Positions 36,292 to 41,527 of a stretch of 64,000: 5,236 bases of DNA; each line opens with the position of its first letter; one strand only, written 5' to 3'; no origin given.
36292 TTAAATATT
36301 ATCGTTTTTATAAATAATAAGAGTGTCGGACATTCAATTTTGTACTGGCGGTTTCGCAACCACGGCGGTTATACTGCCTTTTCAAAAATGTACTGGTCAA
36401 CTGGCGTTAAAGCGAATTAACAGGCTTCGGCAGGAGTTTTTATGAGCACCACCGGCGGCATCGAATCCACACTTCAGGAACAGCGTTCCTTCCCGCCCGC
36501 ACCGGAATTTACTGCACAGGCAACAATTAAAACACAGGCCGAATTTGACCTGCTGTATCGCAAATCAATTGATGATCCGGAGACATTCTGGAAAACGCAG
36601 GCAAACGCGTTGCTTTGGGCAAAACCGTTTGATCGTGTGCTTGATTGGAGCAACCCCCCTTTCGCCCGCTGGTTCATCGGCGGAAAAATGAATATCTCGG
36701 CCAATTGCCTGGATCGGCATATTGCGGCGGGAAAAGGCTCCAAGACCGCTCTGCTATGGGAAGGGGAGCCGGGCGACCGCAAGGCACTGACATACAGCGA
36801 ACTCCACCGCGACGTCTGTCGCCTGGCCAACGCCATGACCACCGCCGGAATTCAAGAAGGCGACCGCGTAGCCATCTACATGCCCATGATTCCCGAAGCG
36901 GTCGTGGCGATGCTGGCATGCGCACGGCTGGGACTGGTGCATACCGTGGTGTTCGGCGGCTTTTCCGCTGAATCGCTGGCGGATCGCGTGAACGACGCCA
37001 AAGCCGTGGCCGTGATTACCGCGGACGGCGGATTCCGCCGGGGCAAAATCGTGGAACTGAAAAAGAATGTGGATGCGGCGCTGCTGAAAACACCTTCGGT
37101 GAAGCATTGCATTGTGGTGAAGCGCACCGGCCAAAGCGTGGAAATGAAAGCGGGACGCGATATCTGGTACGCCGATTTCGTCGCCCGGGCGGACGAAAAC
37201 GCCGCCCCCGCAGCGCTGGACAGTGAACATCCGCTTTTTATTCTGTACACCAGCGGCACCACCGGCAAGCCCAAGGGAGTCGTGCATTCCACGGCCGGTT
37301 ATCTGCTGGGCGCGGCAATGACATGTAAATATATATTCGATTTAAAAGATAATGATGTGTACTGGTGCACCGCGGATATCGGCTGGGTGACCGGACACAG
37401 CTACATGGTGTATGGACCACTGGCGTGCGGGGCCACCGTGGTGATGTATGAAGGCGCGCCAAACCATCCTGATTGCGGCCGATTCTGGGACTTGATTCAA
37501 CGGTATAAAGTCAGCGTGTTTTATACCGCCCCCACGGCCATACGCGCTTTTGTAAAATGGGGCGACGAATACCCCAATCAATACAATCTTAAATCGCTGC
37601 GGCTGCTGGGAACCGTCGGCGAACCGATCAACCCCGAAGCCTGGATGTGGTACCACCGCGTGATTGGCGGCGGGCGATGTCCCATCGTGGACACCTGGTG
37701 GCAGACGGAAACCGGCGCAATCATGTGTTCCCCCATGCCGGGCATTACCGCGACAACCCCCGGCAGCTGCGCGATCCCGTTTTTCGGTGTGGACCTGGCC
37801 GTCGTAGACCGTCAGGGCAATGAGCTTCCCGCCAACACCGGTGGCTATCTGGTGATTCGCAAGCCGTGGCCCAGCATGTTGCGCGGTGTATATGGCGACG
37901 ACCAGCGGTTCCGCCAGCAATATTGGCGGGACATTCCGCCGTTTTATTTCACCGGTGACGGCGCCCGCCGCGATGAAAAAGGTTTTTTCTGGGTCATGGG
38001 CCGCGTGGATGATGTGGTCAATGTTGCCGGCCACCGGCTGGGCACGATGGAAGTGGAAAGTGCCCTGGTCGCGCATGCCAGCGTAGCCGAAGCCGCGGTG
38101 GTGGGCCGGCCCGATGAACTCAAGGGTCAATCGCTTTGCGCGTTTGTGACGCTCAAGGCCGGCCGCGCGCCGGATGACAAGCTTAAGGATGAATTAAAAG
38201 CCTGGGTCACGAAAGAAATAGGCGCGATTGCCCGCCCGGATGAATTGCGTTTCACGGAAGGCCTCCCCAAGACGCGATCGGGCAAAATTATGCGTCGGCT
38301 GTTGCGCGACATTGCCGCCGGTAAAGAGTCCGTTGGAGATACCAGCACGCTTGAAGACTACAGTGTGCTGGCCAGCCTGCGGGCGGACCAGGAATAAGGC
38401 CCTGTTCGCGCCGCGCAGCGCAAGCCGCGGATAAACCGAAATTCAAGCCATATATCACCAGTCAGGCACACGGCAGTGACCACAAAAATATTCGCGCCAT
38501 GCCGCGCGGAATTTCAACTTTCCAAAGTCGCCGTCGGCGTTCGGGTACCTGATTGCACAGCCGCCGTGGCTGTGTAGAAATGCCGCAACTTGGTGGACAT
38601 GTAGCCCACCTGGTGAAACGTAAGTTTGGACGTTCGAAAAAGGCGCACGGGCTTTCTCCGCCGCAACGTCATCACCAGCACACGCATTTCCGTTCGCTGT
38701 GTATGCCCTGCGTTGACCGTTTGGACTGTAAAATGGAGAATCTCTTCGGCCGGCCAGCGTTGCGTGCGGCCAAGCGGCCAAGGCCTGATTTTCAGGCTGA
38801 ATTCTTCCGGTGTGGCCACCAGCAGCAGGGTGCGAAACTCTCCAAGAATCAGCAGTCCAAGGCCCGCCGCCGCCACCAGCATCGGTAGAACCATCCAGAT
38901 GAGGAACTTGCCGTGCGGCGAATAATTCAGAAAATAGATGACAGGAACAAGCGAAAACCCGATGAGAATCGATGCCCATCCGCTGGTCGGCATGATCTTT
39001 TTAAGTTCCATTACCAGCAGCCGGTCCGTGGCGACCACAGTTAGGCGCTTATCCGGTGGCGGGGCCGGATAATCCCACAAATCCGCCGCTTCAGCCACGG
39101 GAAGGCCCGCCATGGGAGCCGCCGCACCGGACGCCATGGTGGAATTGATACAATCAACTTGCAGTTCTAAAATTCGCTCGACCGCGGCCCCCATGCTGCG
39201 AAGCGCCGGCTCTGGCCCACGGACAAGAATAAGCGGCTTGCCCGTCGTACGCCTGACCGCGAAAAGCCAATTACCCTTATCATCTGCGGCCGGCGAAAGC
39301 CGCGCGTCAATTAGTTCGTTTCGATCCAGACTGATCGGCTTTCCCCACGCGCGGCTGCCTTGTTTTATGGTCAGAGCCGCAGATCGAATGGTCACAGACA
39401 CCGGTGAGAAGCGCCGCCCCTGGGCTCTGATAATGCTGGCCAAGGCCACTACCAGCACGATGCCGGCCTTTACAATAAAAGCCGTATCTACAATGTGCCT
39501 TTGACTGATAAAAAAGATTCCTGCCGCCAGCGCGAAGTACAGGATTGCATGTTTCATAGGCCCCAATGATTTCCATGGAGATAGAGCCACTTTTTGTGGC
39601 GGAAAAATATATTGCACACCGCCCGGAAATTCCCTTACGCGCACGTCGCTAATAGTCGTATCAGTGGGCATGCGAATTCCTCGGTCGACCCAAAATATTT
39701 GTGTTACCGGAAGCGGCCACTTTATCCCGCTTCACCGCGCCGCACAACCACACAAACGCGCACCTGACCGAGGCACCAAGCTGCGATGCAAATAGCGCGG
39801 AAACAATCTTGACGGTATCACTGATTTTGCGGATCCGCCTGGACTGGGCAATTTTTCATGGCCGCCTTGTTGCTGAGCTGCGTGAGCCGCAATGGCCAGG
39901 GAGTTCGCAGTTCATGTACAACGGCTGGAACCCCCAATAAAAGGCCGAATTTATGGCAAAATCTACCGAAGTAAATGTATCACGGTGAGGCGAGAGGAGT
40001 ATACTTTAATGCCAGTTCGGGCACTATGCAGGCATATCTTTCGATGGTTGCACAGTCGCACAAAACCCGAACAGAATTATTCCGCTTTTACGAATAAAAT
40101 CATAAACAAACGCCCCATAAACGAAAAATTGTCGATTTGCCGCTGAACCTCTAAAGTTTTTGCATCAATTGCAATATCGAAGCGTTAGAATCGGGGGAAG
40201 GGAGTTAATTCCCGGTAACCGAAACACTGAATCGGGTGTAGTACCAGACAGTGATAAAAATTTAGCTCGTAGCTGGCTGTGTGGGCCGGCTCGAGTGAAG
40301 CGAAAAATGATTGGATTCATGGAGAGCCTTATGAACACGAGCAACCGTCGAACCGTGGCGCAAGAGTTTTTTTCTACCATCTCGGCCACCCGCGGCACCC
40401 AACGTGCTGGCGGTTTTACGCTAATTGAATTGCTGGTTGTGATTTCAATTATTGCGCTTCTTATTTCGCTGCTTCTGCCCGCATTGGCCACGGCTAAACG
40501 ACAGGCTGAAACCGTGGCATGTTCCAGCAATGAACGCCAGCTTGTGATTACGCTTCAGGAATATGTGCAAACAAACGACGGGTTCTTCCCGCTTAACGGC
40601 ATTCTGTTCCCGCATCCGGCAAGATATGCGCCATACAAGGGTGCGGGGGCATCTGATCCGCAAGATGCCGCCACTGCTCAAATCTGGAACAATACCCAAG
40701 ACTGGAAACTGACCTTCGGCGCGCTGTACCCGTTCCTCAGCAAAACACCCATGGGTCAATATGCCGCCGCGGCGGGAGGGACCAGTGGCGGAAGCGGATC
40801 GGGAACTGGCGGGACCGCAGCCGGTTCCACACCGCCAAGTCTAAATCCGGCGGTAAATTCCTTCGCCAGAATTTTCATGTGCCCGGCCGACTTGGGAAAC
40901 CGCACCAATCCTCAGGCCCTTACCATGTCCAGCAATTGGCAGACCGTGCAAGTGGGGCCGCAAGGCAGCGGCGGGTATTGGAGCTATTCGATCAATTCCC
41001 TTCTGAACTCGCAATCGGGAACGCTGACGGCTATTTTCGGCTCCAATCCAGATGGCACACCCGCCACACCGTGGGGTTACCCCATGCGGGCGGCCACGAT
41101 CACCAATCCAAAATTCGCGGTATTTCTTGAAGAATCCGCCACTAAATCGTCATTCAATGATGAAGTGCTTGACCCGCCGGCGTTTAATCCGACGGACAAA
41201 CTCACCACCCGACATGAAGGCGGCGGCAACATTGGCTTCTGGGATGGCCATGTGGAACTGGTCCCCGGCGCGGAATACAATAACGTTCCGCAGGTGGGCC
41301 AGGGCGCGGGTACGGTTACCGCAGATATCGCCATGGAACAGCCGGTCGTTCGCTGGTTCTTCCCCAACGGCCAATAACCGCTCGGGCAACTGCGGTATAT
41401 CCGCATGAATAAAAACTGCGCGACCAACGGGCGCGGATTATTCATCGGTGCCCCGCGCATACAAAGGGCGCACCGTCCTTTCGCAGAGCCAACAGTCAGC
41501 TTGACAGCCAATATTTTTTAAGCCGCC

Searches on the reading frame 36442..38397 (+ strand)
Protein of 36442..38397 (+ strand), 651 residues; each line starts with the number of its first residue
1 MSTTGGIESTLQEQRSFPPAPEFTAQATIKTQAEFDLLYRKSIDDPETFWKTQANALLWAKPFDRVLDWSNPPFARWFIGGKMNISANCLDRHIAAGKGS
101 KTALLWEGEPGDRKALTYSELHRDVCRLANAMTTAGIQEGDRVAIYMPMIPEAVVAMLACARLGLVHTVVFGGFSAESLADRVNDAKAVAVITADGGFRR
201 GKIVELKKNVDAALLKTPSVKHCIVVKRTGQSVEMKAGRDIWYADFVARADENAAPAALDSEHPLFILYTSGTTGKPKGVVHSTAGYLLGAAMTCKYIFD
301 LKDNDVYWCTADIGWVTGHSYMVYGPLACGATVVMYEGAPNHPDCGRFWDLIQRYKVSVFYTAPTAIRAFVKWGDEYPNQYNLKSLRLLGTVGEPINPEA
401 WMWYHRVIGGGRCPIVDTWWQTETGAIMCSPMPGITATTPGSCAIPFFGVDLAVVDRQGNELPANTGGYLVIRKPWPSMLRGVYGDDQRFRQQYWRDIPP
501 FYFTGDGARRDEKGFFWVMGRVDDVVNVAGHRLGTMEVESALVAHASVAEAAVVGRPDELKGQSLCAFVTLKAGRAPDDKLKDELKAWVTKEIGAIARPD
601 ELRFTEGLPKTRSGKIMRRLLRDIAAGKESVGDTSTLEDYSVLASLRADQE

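Call 42: search_protein_families(library=pfam, proteins=[window:36442-38397:+], max_evalue=0.001)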
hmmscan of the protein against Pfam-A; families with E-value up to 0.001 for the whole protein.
window:36442-38397:+ (651 aa): 3 families
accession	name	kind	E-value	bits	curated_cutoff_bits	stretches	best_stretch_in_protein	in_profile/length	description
PF00501.34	AMP-binding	-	6.1e-95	318.7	29.9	1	94-482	4-382/384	AMP-binding enzyme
PF13193.12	AMP-binding_C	-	1.2e-30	106.7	24.5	1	537-615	1-76/76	AMP-binding enzyme C-terminal domain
PF16177.11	ACAS_N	-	3.2e-23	81.7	27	1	38-89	4-55/55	Acetyl-coenzyme A synthetase N-terminus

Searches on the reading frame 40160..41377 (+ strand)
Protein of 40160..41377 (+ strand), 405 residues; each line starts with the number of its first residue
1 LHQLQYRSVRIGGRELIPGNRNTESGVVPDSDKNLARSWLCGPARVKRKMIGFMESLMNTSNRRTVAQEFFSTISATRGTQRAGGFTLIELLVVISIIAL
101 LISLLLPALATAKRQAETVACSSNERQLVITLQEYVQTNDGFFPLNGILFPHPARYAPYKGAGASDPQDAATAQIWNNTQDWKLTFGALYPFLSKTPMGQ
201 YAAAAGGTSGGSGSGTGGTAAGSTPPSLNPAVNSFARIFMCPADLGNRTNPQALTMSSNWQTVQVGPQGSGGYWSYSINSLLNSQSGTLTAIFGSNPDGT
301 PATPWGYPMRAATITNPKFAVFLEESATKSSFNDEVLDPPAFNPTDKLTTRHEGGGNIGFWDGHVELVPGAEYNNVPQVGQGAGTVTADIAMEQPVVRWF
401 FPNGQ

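Call 42: search_protein_families(library=pfam, proteins=[window:40160-41377:+], max_evalue=0.001)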
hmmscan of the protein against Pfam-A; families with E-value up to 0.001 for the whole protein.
window:40160-41377:+ (405 aa): 1 family
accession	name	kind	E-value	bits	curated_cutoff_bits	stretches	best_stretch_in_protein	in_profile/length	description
PF07963.17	N_methyl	-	3.8e-06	26.7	21.2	1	82-105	3-26/27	Prokaryotic N-terminal methylation motif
